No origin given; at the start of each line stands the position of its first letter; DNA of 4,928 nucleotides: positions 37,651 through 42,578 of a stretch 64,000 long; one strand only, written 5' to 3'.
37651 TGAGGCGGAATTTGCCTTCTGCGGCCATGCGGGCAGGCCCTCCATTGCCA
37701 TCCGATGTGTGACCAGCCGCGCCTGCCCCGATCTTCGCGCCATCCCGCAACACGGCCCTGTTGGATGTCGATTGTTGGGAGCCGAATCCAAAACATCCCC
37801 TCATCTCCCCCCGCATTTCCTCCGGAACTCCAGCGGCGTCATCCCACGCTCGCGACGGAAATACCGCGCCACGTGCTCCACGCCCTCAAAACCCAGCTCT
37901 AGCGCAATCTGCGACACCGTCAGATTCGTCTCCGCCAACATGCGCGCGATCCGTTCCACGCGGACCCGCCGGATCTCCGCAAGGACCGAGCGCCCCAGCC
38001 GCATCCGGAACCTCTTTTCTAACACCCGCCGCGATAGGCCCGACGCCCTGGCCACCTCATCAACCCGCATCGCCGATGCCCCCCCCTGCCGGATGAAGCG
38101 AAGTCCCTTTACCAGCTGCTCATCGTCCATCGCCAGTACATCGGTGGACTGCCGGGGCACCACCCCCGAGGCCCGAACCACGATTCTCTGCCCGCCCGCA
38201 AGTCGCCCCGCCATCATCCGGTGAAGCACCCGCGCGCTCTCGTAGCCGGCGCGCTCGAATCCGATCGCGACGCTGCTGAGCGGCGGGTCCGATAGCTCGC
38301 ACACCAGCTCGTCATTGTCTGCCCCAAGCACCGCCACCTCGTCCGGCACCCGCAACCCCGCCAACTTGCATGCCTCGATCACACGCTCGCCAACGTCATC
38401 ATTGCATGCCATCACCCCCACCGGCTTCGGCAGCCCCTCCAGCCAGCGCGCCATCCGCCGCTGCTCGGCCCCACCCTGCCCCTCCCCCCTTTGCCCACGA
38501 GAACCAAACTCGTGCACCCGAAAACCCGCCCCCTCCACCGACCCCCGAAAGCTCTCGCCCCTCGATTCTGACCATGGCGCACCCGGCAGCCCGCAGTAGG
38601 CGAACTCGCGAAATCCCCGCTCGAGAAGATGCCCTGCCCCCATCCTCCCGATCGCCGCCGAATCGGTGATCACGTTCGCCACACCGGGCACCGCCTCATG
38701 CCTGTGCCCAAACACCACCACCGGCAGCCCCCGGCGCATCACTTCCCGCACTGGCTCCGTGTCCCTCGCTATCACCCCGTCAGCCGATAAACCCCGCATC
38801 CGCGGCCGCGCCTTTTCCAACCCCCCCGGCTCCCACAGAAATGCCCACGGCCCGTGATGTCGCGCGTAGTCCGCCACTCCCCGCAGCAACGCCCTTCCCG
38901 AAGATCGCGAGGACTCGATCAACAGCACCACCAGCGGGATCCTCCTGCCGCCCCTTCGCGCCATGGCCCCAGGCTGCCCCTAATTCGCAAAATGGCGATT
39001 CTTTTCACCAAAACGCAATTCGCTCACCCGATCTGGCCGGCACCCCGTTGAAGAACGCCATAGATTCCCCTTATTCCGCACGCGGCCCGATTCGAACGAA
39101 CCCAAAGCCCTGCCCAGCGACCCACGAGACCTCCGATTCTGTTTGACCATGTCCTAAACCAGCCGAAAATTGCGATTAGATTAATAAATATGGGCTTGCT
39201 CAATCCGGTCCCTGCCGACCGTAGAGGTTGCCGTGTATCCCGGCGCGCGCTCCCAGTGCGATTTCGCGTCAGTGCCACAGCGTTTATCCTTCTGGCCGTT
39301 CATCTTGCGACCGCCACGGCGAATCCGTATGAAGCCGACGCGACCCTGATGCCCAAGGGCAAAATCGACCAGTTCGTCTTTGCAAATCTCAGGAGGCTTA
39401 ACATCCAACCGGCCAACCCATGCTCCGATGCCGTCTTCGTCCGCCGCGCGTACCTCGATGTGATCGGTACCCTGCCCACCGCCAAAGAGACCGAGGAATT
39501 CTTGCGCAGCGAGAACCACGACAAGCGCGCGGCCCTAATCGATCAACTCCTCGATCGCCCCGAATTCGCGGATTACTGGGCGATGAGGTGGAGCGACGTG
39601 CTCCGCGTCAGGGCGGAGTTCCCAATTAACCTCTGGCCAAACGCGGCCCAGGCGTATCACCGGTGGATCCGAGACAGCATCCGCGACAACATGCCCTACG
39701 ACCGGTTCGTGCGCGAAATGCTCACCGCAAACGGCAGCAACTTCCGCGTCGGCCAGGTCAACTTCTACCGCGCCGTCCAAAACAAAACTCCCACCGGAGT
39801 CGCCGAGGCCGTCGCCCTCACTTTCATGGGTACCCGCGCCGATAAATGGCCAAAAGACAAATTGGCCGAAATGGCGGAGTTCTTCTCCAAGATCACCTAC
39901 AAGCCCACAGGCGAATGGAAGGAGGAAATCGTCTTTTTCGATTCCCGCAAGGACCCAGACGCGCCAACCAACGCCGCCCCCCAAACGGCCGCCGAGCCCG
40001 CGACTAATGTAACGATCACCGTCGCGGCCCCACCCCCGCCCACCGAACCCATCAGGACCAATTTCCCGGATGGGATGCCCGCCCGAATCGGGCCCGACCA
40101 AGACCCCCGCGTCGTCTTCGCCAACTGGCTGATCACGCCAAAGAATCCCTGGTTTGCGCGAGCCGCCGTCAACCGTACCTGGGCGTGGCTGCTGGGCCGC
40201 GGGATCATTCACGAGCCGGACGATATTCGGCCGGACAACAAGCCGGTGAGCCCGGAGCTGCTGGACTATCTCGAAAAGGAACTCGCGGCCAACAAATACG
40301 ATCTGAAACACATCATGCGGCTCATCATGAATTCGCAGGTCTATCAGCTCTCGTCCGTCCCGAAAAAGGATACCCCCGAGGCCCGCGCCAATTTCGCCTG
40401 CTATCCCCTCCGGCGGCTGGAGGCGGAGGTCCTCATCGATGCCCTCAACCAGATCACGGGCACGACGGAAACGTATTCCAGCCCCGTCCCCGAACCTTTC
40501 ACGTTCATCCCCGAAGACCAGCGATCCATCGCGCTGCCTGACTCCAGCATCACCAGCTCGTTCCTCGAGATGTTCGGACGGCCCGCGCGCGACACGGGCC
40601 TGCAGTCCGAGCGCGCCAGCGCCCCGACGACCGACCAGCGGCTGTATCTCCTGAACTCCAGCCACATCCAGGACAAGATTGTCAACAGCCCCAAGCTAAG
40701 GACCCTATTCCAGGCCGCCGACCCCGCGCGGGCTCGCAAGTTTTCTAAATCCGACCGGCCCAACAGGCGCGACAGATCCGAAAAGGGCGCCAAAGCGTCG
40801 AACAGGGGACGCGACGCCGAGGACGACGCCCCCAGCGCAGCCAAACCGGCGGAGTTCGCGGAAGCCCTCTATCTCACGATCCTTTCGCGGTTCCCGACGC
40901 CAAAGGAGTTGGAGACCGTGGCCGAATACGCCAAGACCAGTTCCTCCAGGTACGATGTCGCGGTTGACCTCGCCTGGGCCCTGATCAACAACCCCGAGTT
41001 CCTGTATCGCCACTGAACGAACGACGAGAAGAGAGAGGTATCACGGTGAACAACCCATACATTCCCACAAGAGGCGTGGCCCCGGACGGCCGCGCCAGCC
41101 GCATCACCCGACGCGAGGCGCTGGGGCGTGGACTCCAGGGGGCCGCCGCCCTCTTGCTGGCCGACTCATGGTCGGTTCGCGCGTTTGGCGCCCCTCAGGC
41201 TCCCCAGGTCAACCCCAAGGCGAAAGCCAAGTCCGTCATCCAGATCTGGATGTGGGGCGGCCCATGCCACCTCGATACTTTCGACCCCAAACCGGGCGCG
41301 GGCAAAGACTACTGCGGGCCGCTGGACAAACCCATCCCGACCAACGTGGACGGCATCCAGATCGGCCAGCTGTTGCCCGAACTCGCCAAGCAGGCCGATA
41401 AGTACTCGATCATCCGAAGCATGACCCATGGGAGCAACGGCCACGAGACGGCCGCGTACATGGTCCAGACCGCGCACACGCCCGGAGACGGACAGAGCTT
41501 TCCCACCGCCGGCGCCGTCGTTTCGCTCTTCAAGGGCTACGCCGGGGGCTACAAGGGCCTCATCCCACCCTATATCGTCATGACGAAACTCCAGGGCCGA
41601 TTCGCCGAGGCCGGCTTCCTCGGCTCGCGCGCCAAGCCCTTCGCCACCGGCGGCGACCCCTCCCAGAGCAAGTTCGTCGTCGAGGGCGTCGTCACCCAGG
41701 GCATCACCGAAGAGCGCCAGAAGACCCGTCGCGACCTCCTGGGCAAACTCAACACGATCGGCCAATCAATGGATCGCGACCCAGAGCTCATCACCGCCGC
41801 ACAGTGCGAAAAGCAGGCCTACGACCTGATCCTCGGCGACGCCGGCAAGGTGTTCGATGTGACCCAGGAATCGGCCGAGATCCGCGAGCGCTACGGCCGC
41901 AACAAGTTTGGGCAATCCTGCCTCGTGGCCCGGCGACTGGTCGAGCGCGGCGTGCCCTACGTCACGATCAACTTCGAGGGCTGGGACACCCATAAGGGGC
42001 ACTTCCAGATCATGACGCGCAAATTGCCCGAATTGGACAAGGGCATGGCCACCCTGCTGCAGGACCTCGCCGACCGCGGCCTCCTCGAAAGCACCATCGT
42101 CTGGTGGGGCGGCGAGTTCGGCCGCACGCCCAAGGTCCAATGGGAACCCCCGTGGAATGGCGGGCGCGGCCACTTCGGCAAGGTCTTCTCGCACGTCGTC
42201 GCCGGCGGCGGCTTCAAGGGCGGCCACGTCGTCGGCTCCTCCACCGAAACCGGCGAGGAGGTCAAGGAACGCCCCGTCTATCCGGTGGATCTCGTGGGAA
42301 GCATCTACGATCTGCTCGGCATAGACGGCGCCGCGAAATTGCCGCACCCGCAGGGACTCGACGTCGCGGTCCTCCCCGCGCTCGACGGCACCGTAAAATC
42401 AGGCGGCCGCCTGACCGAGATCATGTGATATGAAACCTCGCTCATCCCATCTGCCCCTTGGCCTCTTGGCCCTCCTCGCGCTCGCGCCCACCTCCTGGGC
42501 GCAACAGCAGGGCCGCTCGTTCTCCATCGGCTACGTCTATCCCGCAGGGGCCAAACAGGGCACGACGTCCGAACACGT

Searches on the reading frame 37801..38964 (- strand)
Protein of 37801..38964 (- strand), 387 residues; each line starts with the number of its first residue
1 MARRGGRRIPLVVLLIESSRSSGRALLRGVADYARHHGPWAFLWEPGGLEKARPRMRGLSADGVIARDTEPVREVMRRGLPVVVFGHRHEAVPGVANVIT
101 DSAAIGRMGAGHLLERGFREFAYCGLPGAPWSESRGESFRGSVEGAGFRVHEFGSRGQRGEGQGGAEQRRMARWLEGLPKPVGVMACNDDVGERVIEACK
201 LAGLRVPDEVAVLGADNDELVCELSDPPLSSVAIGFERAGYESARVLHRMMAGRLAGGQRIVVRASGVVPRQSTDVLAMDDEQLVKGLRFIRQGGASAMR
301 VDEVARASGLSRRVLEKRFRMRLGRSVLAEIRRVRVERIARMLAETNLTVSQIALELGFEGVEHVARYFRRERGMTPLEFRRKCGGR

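Call 47: search_protein_families(library=pfam, proteins=[window:37801-38964:-], max_evalue=0.001)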
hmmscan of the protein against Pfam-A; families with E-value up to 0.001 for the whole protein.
window:37801-38964:- (387 aa): 4 families
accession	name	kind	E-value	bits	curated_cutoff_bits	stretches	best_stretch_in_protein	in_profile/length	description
PF13377.12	Peripla_BP_3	-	9e-39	133.7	26.5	1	111-274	2-167/167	Periplasmic binding protein-like domain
PF12833.13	HTH_18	-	5.2e-21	75.2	33.6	1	305-383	2-80/80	Helix-turn-helix domain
PF00165.29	HTH_AraC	-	1.6e-11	44.5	26.6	1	346-382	7-42/42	Bacterial regulatory helix-turn-helix proteins, AraC family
PF13407.12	Peripla_BP_4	-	9.4e-10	38.9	35.1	1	71-253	72-256/258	Periplasmic binding protein domain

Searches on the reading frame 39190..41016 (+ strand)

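Call 47: search_protein_families(library=pfam, proteins=[window:39190-41016:+], max_evalue=0.001)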
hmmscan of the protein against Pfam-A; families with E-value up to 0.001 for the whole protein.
window:39190-41016:+ (608 aa): 2 families
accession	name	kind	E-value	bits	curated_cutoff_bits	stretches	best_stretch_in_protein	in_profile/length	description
PF07587.16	PSD1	-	9.9e-44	150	28.5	1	307-580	2-243/244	Protein of unknown function (DUF1553)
PF07583.16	PSCyt2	-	4.7e-36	125.2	29.8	1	58-199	1-148/209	Protein of unknown function (DUF1549)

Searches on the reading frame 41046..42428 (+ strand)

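Call 47: search_protein_families(library=pfam, proteins=[window:41046-42428:+], max_evalue=0.001)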
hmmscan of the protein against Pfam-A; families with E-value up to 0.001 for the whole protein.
window:41046-42428:+ (460 aa): 1 family
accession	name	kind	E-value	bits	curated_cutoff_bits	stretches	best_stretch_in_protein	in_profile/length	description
PF07394.17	DUF1501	-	1.7e-94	317.6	27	1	61-441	1-378/390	Protein of unknown function (DUF1501)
